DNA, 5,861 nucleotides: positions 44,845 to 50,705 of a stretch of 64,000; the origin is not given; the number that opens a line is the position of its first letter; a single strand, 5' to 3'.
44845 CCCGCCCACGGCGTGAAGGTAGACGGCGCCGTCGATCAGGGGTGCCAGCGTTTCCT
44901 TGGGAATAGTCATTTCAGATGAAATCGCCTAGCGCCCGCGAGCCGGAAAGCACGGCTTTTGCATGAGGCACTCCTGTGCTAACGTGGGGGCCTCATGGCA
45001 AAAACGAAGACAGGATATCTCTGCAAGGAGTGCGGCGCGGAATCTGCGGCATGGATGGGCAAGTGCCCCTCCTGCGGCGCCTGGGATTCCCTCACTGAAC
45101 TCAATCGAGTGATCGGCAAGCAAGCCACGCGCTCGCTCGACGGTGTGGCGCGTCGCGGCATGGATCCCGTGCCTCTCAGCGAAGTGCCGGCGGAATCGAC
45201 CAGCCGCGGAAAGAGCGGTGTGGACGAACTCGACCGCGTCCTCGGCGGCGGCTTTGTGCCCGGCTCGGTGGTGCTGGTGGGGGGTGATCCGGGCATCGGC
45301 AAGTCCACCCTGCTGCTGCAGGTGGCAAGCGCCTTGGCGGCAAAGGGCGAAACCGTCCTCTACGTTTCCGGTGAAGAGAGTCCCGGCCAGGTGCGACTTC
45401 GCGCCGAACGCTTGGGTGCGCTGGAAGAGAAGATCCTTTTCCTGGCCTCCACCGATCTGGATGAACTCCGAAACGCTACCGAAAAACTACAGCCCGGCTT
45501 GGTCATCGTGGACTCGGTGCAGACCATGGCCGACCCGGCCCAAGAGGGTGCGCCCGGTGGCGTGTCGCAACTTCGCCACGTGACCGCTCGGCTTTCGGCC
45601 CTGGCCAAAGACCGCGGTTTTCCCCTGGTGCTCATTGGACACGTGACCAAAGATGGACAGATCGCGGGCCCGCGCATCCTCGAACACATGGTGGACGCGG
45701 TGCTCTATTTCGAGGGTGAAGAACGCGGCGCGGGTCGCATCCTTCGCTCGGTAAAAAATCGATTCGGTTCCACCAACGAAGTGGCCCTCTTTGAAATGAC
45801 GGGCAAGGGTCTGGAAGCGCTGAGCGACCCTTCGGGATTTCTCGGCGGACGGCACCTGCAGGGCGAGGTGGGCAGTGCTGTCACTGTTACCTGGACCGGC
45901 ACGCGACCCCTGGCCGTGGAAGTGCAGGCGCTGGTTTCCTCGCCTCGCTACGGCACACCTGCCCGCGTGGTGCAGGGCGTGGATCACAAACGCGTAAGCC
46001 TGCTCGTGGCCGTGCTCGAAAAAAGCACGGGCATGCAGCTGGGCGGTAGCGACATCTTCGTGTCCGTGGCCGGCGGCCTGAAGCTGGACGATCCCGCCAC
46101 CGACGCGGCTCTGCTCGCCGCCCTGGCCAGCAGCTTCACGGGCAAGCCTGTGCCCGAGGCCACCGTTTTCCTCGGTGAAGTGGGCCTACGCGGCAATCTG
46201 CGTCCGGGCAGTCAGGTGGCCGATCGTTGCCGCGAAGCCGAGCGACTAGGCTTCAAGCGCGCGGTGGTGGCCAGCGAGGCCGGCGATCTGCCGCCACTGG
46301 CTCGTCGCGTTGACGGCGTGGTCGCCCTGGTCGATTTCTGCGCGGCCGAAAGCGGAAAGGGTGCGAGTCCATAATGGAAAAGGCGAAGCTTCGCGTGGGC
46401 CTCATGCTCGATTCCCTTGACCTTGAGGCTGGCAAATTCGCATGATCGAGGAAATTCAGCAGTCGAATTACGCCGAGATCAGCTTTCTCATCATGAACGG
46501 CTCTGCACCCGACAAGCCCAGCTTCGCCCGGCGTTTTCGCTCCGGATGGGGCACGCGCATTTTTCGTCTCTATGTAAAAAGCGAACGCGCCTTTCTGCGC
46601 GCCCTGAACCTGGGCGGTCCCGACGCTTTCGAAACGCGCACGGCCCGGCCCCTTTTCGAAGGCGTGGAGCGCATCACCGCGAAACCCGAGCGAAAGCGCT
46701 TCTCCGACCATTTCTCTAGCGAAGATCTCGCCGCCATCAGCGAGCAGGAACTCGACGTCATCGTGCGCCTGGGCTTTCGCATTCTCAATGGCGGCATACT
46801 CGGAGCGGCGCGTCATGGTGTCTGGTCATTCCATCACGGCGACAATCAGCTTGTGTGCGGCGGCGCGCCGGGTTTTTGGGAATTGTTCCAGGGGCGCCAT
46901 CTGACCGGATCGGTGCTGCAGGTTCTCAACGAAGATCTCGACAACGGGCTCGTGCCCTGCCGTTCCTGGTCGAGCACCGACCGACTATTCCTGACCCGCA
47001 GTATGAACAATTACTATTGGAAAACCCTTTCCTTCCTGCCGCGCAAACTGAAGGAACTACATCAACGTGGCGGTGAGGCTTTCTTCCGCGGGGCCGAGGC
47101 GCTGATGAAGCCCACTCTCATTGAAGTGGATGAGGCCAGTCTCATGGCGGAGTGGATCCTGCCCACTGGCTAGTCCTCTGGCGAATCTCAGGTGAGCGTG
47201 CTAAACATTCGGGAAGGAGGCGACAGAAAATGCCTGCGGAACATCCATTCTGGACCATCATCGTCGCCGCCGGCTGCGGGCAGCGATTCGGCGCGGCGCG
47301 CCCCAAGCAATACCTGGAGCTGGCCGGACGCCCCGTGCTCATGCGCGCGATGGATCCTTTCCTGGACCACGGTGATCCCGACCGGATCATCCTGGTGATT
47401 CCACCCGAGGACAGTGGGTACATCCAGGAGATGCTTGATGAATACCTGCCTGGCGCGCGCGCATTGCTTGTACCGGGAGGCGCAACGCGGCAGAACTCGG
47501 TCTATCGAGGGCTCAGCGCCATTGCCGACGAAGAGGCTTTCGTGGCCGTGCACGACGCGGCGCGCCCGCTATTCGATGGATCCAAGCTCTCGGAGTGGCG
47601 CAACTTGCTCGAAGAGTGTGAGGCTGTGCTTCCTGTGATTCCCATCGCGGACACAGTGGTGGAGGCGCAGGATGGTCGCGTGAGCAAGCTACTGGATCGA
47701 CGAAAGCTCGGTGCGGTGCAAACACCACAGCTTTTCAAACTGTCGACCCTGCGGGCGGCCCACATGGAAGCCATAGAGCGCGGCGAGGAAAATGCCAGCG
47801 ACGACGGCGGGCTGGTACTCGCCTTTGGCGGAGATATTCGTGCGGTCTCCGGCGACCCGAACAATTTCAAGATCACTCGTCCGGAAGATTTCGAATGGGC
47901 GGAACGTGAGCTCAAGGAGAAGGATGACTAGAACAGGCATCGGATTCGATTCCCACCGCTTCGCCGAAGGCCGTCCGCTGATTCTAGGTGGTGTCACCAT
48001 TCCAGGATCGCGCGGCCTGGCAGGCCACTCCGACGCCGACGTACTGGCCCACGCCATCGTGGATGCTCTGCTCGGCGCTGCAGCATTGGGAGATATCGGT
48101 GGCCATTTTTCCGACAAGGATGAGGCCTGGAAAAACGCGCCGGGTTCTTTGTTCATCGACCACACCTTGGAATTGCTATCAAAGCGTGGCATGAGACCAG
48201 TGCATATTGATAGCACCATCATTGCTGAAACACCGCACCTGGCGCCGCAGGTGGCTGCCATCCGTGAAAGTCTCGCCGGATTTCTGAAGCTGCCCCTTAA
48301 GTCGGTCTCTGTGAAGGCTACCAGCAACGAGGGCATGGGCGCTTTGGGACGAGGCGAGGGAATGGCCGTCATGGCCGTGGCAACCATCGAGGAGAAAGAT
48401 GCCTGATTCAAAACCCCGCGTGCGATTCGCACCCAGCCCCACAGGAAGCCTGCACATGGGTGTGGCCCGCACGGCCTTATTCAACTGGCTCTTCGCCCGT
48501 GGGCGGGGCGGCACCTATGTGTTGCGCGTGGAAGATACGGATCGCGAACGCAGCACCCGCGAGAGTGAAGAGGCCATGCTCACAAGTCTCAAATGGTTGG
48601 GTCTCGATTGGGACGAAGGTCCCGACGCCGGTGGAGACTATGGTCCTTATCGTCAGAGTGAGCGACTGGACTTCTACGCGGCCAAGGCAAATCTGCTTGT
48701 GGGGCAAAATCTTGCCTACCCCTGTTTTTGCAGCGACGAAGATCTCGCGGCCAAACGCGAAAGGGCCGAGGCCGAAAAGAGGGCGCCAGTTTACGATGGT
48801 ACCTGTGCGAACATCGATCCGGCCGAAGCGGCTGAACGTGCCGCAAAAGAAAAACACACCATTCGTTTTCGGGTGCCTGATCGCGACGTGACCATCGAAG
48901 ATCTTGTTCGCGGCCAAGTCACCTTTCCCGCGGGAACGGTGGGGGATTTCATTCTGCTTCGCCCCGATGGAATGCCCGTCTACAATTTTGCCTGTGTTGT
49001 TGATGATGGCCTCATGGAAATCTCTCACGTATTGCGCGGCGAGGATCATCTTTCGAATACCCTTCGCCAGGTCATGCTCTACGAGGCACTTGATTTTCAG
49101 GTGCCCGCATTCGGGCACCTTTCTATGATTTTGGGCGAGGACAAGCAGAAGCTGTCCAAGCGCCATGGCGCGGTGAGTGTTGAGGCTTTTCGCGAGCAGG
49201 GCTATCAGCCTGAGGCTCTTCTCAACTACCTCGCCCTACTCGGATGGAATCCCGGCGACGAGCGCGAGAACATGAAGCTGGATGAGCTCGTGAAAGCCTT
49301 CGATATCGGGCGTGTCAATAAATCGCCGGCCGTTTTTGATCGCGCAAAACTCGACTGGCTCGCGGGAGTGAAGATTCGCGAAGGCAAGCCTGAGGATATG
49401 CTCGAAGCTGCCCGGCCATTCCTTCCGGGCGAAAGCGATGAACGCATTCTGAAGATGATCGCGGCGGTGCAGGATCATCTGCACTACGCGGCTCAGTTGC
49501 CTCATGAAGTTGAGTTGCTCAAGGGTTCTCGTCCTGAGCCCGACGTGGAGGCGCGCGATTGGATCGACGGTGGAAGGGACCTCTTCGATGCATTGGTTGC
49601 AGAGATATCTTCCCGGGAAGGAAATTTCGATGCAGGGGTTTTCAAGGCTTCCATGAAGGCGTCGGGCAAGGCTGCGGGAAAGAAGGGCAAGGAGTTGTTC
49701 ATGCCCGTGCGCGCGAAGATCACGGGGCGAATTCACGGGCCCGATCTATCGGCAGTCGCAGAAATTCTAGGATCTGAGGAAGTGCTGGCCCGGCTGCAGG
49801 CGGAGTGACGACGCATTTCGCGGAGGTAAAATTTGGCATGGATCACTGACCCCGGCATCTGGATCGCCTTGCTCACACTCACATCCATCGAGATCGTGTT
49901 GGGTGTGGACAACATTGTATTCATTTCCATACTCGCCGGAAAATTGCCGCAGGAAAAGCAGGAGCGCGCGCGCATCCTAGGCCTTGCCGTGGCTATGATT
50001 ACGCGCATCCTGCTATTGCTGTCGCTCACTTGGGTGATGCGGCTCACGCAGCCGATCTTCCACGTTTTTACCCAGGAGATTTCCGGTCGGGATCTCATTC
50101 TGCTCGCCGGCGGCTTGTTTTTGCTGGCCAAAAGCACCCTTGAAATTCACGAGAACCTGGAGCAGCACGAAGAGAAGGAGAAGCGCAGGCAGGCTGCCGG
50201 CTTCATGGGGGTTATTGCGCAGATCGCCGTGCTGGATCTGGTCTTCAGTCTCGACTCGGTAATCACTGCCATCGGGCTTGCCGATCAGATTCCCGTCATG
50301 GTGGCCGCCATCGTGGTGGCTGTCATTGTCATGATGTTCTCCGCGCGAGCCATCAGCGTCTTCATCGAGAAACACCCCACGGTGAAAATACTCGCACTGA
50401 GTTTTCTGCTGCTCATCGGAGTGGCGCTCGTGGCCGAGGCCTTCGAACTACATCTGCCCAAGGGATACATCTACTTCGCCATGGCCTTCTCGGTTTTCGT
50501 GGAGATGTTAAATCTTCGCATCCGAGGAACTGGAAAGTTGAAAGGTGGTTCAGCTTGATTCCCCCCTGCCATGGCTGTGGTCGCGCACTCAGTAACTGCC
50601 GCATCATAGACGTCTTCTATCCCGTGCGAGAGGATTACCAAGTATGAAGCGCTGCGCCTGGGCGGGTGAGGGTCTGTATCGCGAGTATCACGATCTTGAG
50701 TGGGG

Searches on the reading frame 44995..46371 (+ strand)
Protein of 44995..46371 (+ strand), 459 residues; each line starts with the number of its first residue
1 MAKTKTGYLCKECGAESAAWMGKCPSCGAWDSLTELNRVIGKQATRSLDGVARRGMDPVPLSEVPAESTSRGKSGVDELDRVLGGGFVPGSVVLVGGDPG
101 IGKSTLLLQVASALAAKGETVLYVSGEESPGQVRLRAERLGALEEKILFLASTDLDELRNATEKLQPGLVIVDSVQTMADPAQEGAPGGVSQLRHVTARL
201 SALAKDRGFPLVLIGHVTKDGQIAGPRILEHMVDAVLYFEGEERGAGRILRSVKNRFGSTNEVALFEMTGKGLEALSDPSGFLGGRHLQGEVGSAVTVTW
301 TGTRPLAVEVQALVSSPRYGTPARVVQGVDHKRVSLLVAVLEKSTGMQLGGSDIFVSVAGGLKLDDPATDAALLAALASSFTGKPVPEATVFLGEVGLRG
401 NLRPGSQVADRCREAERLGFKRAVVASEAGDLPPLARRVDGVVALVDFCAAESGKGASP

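Call 79: search_protein_families(library=pfam, proteins=[window:44995-46371:+], max_evalue=0.0001)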
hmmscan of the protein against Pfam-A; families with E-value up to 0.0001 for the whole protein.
window:44995-46371:+ (459 aa): 8 families
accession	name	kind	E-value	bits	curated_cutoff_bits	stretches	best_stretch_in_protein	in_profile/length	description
PF13481.12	AAA_25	-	1.5e-17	64.3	27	1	62-222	5-195/195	AAA domain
PF06745.19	ATPase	-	4e-17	62.8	26.6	1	73-143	2-73/231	KaiC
PF18073.7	Zn_ribbon_LapB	-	1.1e-12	47.8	25.7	1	8-35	1-28/28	Rubredoxin metal binding domain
PF03796.21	DnaB_C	-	8.6e-10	38.9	27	1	74-136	4-66/255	DnaB-like helicase C terminal domain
PF25199.1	nSTAND_NTPase5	-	2.1e-07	31.3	34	1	90-151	41-101/145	Novel STAND NTPase 5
PF13401.12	AAA_22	-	6e-07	30.3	27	1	92-216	7-123/130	AAA domain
PF13191.12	AAA_16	-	7e-07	30.3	32.6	1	80-214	17-137/167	AAA ATPase domain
PF07088.17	GvpD_P-loop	-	3.8e-05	24.1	24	0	191-253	130-186/189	GvpD gas vesicle protein, P-loop domain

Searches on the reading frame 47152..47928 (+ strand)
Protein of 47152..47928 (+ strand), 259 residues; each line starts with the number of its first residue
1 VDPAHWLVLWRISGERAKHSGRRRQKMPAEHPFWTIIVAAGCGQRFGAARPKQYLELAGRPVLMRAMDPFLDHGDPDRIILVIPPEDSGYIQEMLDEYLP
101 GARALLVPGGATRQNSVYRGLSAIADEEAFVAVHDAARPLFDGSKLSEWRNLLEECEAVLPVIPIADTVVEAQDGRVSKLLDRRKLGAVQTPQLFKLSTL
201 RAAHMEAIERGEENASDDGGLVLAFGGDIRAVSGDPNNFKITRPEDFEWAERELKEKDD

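Call 79: search_protein_families(library=pfam, proteins=[window:47152-47928:+], max_evalue=0.0001)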
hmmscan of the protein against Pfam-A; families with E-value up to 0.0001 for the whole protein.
window:47152-47928:+ (259 aa): 2 families
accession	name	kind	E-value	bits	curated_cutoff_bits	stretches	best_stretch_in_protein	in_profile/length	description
PF01128.25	IspD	-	3.6e-58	197.4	27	1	35-254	3-219/221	2-C-methyl-D-erythritol 4-phosphate cytidylyltransferase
PF12804.13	NTP_transf_3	-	5.8e-08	33.5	27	1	36-159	2-119/160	MobA-like NTP transferase domain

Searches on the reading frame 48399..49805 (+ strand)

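Call 80: search_protein_families(library=pfam, proteins=[window:48399-49805:+], max_evalue=0.0001)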
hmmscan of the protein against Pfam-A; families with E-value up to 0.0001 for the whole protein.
window:48399-49805:+ (469 aa): 2 families
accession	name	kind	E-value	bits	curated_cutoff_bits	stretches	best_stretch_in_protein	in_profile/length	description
PF00749.27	tRNA-synt_1c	-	3.2e-97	325.6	23.4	1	7-320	3-314/314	tRNA synthetases class I (E and Q), catalytic domain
PF19269.4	Anticodon_2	-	3.4e-17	63.6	23.6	1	334-468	2-139/141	Anticodon binding domain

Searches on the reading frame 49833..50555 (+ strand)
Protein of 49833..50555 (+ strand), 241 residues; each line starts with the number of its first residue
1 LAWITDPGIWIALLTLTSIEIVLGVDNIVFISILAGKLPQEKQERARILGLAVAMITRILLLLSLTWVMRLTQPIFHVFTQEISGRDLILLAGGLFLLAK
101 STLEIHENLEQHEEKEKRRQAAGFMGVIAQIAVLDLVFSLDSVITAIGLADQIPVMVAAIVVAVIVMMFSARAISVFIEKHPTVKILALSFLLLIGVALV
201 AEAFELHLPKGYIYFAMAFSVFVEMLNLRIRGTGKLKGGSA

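Call 80: search_protein_families(library=pfam, proteins=[window:49833-50555:+], max_evalue=0.0001)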
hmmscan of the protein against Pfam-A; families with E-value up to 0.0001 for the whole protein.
window:49833-50555:+ (241 aa): 1 family
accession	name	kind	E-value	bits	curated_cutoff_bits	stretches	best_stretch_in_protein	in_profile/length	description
PF03741.22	TerC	-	1.8e-48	165.1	27.8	1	15-202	2-177/178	Integral membrane protein TerC family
